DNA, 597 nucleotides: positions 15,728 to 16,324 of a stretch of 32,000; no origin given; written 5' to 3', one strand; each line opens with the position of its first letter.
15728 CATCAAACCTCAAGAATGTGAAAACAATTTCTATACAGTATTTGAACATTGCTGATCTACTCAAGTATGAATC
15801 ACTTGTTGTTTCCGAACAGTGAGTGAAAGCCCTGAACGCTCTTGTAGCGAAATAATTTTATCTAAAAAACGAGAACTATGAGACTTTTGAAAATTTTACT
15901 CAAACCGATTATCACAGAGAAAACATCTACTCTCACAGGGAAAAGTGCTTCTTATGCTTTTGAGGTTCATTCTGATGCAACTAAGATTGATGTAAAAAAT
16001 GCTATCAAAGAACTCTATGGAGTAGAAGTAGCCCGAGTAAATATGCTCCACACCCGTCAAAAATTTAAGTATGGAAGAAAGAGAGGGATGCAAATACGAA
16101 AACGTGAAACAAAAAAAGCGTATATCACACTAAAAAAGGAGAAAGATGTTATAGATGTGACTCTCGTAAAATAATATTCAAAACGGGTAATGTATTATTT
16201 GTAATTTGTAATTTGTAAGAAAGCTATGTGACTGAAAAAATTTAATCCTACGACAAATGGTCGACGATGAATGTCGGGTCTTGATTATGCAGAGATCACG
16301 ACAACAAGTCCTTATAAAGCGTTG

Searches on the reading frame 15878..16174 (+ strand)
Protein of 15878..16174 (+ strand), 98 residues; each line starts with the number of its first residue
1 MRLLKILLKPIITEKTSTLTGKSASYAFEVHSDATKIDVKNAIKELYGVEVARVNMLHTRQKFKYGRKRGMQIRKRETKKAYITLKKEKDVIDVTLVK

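Call 19: find_encoding_contigs(protein=window:15878-16174:+, flank=10000, max_places=10)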
Protein window:15878-16174:+ (98 aa): 1 contig read that carries it; 1 place shown.
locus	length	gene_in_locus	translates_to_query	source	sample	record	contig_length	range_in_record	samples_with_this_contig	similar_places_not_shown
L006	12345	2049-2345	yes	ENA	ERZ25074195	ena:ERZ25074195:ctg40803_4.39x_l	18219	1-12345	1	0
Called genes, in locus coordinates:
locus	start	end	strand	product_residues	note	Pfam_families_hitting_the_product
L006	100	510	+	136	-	-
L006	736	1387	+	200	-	PF00297:Ribosomal_L3 (weak)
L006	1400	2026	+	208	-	PF00573:Ribosomal_L4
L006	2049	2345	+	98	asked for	PF00276:Ribosomal_L23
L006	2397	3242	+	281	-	PF00181:Ribosomal_L2_N, PF03947:Ribosomal_L2_C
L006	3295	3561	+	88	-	PF00203:Ribosomal_S19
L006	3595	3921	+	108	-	PF00237:Ribosomal_L22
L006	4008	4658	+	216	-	PF07650:KH_2 (faint), PF00189:Ribosomal_S3_C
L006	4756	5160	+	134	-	PF00252:Ribosomal_L16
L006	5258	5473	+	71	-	PF00831:Ribosomal_L29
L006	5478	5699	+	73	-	PF00366:Ribosomal_S17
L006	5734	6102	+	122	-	PF00238:Ribosomal_L14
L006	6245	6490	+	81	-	PF17136:ribosomal_L24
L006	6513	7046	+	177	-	PF00281:Ribosomal_L5, PF00673:Ribosomal_L5_C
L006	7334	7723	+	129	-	PF00410:Ribosomal_S8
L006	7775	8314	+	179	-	PF00347:Ribosomal_L6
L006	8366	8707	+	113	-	PF00861:Ribosomal_L18p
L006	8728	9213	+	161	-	PF00333:Ribosomal_S5, PF03719:Ribosomal_S5_C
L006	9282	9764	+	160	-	PF00828:Ribosomal_L27A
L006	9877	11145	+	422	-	PF00344:SecY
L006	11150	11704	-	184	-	PF01596:Methyltransf_3, PF13578:Methyltransf_24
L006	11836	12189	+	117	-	PF04956:TrbC (faint), PF18895:T4SS_pilin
